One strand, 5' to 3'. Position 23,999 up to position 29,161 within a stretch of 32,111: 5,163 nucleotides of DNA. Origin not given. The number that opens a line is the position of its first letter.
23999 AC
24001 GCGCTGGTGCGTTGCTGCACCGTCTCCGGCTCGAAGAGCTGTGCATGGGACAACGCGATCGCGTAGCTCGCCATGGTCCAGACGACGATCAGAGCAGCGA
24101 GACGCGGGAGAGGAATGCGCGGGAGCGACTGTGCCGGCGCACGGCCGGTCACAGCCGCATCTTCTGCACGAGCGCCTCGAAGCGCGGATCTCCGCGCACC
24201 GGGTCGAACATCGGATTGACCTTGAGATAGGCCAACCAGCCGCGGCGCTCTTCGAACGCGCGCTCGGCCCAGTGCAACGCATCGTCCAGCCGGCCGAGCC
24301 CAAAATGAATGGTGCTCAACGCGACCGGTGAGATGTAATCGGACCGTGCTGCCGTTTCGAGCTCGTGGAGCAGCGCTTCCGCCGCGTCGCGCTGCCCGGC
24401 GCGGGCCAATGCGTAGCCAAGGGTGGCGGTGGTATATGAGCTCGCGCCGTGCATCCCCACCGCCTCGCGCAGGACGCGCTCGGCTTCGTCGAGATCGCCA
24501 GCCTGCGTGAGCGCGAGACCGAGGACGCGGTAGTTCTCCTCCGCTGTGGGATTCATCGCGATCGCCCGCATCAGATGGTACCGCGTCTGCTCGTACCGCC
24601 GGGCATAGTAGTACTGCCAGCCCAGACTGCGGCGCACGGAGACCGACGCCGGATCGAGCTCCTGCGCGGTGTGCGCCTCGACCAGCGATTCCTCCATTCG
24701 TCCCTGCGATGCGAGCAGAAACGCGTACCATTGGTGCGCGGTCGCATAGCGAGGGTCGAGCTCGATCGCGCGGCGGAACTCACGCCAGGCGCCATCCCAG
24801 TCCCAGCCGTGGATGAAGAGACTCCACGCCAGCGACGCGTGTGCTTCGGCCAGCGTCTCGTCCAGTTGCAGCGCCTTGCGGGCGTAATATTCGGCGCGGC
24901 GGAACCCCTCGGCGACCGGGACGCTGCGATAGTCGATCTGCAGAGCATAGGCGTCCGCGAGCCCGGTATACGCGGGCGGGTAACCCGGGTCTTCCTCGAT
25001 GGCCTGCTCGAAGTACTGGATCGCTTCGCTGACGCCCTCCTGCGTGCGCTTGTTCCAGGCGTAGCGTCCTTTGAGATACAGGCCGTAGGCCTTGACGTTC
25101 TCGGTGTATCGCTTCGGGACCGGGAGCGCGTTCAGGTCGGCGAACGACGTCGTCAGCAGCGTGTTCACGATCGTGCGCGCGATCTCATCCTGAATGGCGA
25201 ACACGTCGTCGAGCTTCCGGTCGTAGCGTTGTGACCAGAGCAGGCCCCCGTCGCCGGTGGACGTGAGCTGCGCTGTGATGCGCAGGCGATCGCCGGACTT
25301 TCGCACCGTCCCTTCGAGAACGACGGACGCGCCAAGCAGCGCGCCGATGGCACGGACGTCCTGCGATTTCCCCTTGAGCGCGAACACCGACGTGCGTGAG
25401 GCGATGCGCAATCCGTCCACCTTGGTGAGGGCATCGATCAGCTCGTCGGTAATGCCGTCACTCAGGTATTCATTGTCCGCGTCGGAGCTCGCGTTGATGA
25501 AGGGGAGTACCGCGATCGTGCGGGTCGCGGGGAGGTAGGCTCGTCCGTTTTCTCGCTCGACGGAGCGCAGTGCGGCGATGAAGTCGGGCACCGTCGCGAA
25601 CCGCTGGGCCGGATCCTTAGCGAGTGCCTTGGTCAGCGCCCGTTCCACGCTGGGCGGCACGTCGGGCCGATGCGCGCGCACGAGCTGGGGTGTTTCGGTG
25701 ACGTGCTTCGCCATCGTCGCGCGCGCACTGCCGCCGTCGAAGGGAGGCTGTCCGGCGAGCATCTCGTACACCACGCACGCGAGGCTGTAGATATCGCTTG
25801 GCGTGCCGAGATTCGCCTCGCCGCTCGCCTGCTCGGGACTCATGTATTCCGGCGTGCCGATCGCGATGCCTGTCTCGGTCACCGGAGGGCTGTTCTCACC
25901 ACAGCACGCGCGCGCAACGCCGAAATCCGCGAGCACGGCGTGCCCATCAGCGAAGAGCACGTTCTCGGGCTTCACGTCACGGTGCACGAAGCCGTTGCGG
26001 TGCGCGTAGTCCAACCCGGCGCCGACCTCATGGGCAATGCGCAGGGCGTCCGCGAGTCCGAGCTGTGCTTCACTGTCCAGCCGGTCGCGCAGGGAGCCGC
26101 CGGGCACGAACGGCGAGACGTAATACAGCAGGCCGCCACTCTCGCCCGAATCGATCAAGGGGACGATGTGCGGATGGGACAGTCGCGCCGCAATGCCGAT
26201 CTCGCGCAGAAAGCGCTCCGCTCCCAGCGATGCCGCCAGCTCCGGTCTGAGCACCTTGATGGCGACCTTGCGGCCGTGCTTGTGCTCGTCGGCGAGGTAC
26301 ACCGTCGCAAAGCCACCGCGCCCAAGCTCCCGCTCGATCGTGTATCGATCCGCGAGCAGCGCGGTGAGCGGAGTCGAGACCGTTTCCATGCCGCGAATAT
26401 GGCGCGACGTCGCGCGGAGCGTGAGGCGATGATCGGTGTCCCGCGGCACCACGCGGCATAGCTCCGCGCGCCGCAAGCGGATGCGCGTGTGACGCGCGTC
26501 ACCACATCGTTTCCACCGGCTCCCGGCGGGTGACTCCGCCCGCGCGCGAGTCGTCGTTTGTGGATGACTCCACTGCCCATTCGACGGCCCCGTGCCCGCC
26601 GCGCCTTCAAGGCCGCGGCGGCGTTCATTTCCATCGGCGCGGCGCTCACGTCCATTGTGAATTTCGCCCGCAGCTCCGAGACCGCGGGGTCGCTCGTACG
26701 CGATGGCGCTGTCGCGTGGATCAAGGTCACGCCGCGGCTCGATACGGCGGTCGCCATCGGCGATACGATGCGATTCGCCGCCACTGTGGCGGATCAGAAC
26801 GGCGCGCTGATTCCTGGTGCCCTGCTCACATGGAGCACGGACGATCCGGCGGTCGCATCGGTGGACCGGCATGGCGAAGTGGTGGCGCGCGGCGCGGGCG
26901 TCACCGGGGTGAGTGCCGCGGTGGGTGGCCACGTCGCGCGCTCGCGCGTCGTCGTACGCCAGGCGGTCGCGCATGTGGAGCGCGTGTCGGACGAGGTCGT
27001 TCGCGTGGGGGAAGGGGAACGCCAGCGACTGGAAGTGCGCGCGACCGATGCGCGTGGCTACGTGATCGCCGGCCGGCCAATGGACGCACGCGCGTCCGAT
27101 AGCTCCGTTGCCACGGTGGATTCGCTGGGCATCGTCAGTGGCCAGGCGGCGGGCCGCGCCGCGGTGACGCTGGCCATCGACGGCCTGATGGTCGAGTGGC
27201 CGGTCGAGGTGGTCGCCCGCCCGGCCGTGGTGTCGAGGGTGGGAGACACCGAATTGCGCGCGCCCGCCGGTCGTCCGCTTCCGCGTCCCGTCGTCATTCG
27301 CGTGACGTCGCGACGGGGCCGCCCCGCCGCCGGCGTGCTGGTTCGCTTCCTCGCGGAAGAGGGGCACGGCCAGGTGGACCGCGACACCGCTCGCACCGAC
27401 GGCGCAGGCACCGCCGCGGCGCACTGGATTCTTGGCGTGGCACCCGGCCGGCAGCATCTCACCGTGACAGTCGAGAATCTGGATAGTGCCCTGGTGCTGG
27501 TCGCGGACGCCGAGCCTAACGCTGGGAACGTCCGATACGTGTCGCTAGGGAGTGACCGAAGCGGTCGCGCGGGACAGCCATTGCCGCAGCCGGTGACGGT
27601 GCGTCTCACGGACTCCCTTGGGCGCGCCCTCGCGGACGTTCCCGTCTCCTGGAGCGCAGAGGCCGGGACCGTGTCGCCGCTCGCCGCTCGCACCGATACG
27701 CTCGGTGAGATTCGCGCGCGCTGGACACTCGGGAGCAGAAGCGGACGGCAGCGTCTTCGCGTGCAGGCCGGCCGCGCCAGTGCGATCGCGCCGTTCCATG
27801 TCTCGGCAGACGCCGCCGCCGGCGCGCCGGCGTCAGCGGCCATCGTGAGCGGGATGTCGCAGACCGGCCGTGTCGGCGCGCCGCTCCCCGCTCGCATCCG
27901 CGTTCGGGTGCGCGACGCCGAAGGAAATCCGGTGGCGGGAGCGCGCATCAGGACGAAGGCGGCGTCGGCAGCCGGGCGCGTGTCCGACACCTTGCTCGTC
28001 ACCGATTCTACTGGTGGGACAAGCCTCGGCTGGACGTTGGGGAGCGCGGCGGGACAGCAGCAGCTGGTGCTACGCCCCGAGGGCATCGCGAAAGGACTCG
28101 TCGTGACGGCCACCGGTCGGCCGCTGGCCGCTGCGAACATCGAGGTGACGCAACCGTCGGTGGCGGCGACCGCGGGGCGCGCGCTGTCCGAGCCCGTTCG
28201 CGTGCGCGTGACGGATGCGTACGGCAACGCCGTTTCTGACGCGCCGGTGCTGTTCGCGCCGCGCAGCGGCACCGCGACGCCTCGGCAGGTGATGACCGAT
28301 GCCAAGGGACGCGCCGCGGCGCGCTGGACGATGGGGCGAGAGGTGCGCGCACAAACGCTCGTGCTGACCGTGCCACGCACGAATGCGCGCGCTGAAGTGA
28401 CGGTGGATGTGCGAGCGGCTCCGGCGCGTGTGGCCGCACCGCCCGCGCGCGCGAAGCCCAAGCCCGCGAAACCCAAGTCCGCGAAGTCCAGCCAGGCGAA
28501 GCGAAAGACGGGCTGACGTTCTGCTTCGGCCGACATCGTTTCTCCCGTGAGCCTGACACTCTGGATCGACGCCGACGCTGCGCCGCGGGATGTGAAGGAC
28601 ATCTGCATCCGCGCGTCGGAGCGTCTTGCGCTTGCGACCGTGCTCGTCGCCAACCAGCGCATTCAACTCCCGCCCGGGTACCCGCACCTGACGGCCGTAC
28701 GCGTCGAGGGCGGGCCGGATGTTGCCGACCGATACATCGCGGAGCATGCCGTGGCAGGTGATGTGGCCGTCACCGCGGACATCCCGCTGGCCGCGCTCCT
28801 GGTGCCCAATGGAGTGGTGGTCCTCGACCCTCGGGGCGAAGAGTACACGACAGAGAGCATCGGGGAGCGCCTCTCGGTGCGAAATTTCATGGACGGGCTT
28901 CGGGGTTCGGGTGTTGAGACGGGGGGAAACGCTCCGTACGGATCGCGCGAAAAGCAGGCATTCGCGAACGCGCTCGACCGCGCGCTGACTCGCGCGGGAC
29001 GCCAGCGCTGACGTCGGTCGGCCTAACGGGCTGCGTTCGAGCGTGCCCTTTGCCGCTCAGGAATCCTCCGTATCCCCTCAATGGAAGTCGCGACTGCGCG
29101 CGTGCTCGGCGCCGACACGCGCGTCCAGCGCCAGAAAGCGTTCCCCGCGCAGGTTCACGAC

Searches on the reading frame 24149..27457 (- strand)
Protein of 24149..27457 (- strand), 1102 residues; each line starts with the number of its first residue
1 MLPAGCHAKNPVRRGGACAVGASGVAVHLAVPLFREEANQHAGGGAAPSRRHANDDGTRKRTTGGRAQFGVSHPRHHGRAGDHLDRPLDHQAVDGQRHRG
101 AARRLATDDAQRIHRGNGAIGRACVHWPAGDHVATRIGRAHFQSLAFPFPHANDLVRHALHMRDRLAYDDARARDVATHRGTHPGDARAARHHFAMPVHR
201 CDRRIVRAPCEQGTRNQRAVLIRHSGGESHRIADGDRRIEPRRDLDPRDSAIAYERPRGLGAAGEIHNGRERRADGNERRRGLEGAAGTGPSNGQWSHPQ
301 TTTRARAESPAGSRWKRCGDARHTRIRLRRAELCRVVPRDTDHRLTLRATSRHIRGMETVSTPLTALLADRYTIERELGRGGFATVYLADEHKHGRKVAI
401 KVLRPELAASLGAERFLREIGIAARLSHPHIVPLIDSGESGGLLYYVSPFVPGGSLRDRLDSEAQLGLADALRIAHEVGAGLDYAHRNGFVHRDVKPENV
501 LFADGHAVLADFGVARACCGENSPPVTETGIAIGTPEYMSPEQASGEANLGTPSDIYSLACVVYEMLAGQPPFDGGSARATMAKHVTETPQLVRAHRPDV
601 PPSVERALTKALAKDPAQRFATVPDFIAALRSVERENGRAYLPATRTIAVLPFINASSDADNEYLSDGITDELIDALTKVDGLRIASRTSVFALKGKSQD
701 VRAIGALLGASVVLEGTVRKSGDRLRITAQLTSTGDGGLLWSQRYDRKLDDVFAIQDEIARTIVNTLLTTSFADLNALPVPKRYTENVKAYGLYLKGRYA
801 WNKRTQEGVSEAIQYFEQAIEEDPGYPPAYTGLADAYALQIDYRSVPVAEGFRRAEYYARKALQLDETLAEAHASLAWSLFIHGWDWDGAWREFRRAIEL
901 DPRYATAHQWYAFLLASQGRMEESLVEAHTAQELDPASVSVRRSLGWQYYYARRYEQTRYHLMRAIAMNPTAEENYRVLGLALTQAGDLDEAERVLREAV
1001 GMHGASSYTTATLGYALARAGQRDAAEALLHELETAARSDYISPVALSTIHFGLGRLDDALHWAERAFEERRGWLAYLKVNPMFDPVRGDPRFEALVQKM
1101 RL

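Call 12: search_protein_families(library=pfam, proteins=[window:24149-27457:-], max_evalue=0.0001)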
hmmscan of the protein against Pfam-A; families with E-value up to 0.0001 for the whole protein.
window:24149-27457:- (1102 aa): 10 families
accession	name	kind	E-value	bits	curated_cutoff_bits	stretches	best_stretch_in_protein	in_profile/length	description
PF00069.31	Pkinase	-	5e-52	177.3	31.7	1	372-621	1-253/263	Protein kinase domain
PF07714.23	PK_Tyr_Ser-Thr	-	1.8e-34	119.7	23.1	1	373-620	2-249/258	Protein tyrosine and serine/threonine kinase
PF14559.12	TPR_19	-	1.4e-13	51.4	25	0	810-838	8-36/68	Tetratricopeptide repeat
PF13414.12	TPR_11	-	1.3e-12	47.7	26.8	0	886-919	9-42/42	TPR repeat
PF13431.12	TPR_17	-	1.3e-12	47.3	24.4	0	894-923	2-31/34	Tetratricopeptide repeat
PF07719.23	TPR_2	-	3.3e-12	46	27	0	976-1000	4-28/34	Tetratricopeptide repeat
PF00515.34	TPR_1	-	8.9e-10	38.4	27.8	0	811-826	19-34/34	Tetratricopeptide repeat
PF13428.12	TPR_14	-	3.9e-07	30.5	23.5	0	975-1003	3-31/44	Tetratricopeptide repeat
PF13432.12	TPR_16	-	1.3e-06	29.2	32.7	0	945-1001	3-59/65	Tetratricopeptide repeat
PF13181.12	TPR_8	-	4.4e-06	26.9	25.7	0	979-1001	7-29/34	Tetratricopeptide repeat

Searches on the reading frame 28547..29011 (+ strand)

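Call 12: search_protein_families(library=pfam, proteins=[window:28547-29011:+], max_evalue=0.0001)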
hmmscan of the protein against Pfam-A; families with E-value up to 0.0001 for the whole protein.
window:28547-29011:+ (154 aa): 1 family
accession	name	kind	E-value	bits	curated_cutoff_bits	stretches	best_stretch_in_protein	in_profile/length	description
PF02639.20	DUF188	-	1.5e-41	141.5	24.3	1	19-149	1-130/130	Uncharacterized BCR, YaiI/YqxD family COG1671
